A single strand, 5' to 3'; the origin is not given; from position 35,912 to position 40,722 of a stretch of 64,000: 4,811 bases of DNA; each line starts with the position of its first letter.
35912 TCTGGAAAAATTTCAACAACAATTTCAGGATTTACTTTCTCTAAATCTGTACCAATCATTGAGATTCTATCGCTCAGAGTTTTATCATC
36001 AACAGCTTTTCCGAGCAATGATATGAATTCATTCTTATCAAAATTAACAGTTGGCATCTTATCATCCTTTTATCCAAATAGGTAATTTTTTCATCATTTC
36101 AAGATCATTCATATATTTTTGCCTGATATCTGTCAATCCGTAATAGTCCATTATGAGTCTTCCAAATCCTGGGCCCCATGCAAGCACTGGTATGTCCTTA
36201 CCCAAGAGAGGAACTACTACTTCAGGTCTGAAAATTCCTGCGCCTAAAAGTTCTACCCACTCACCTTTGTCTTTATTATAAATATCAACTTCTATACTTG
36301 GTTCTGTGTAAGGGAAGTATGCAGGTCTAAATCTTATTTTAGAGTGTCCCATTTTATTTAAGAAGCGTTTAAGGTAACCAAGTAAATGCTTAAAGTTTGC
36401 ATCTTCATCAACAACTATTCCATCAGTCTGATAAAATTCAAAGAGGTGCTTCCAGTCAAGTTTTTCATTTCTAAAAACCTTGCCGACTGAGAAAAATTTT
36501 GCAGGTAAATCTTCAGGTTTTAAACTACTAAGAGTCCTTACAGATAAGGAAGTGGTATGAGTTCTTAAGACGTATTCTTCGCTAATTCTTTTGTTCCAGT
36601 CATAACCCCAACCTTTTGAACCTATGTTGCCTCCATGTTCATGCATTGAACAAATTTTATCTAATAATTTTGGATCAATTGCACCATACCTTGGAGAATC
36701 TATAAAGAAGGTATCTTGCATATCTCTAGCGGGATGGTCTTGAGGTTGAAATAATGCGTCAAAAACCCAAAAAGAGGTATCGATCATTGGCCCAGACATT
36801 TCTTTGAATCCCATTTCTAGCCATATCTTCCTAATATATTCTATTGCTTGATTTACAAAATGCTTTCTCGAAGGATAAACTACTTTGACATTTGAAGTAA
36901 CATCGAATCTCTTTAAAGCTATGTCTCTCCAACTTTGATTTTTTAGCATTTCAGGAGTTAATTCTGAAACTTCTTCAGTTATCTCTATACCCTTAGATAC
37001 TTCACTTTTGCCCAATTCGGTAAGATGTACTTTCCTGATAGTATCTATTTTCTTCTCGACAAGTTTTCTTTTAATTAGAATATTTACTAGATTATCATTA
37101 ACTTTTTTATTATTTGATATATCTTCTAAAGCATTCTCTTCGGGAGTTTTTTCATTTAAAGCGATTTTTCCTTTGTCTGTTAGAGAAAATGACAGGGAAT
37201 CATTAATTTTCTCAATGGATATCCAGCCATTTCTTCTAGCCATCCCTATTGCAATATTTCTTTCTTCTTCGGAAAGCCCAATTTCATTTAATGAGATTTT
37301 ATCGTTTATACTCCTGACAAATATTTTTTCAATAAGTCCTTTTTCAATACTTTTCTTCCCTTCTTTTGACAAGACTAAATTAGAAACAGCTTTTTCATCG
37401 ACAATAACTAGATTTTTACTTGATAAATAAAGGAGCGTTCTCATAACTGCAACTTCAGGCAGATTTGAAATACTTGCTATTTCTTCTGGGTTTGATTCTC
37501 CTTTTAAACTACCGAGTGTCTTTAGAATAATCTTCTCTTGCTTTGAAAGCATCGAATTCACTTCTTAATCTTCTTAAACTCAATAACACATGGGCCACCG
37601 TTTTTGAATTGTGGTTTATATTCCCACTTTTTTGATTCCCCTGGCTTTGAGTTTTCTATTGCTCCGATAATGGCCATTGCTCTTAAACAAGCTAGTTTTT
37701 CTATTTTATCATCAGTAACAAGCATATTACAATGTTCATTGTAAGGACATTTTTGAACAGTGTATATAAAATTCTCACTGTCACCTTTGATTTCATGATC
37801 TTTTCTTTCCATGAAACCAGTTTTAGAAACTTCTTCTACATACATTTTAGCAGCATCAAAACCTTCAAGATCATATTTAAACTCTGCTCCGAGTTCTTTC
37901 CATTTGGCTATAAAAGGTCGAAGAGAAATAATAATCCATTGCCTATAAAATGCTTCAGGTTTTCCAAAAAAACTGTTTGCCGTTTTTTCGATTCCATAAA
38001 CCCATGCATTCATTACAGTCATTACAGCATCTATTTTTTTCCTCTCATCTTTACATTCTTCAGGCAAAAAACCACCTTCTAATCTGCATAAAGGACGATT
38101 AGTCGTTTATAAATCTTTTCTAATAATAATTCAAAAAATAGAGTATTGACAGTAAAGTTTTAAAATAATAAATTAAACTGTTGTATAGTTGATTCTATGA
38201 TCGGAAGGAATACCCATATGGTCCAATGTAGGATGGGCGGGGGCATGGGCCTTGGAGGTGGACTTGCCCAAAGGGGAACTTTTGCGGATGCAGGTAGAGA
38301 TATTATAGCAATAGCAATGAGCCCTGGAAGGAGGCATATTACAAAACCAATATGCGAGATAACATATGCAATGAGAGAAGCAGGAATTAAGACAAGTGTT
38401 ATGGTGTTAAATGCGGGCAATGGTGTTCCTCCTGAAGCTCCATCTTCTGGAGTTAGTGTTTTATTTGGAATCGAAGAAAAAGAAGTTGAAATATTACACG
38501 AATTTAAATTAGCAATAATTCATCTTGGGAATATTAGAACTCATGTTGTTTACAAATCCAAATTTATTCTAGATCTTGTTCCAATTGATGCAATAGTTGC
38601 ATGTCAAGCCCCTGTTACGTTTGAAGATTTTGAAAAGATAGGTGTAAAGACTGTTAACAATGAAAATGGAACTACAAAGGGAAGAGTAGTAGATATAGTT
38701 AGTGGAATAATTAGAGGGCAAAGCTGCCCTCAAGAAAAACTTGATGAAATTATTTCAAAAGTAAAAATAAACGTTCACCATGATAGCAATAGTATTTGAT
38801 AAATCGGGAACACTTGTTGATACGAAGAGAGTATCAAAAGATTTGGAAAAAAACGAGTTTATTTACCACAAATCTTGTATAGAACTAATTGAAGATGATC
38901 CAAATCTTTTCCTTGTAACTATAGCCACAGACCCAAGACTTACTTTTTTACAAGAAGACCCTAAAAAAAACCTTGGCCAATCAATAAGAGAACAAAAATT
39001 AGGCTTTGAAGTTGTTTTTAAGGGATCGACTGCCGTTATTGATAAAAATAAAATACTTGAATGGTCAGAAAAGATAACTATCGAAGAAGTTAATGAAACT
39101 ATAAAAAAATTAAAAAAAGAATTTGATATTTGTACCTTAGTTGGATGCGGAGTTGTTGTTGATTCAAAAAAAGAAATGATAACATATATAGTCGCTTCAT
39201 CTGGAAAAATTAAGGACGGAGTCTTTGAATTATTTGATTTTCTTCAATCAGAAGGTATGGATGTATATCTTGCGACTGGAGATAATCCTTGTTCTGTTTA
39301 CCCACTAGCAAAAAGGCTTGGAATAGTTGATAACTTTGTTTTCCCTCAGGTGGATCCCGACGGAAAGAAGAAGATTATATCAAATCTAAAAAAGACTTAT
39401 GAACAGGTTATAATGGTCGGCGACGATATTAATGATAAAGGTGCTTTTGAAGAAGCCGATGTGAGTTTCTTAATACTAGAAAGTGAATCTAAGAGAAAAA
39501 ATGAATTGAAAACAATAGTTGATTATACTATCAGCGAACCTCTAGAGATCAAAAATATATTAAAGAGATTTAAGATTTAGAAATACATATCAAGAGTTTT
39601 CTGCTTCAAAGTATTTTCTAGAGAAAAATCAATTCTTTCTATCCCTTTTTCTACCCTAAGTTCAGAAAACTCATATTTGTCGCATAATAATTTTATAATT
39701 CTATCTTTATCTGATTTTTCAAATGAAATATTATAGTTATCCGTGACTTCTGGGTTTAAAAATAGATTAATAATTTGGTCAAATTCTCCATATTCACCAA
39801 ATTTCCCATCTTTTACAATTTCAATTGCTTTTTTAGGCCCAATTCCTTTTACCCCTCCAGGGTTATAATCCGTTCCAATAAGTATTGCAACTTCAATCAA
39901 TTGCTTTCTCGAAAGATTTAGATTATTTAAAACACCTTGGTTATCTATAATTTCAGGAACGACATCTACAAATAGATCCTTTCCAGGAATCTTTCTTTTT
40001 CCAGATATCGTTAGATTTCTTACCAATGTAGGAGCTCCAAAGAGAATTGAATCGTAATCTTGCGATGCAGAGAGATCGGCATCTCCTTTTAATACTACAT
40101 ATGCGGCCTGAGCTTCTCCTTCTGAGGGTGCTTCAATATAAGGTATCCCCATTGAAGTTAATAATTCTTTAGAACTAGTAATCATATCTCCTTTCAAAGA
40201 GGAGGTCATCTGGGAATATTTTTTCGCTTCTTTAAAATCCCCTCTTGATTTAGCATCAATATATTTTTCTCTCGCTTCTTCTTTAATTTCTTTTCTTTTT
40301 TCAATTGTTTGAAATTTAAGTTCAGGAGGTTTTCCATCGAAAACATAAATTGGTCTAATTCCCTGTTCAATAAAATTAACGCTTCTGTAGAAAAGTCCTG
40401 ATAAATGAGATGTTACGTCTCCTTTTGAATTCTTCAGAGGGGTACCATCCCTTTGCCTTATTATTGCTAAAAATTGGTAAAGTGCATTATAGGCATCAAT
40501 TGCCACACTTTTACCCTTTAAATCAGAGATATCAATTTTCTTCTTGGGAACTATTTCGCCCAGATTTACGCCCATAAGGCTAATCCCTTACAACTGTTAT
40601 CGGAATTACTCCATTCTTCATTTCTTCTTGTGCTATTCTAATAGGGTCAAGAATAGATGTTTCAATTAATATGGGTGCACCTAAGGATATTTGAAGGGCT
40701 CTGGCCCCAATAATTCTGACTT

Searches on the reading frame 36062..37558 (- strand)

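Call 61: search_protein_families(library=pfam, proteins=[window:36062-37558:-], max_evalue=0.00001)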
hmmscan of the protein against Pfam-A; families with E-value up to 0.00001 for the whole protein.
window:36062-37558:- (498 aa): 1 family
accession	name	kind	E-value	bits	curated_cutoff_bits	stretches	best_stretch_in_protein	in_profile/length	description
PF01409.25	tRNA-synt_2d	-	4.8e-82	275.6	19.8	1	218-491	2-245/246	tRNA synthetases class II core domain (F)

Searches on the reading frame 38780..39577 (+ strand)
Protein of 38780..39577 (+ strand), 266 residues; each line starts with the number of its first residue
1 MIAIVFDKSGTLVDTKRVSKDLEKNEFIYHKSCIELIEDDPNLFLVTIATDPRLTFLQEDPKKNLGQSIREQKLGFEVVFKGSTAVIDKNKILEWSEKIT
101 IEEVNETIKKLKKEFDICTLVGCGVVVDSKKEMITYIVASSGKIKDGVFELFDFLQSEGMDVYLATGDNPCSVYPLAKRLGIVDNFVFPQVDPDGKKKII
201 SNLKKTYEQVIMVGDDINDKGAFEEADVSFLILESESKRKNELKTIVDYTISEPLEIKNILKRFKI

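Call 61: search_protein_families(library=pfam, proteins=[window:38780-39577:+], max_evalue=0.00001)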
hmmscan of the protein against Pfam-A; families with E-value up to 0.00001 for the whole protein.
window:38780-39577:+ (266 aa): 2 families
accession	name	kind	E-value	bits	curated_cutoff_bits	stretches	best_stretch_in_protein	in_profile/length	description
PF00702.32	Hydrolase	-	2.8e-22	80.5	26.4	1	3-227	3-191/191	haloacid dehalogenase-like hydrolase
PF08282.18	Hydrolase_3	-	2.1e-08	34.7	20.9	0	197-249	193-245/255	haloacid dehalogenase-like hydrolase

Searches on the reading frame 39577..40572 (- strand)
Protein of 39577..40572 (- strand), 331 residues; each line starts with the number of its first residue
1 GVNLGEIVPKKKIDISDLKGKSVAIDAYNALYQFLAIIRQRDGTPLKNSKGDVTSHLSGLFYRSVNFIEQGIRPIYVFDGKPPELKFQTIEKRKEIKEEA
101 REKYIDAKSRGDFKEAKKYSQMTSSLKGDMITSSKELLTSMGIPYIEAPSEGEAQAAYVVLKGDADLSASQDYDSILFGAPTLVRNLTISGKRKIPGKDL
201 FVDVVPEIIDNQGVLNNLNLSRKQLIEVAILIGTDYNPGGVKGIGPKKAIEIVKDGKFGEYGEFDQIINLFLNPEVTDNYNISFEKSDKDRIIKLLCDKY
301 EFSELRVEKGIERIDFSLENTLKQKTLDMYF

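Call 61: search_protein_families(library=pfam, proteins=[window:39577-40572:-], max_evalue=0.00001)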
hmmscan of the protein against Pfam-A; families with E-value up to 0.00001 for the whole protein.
window:39577-40572:- (331 aa): 2 families
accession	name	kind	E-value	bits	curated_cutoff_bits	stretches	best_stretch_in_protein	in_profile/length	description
PF00867.23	XPG_I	-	7.7e-25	87.6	24.9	1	142-235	1-89/89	XPG I-region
PF00752.23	XPG_N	-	4.9e-22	78.7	22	1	11-100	17-101/101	XPG N-terminal domain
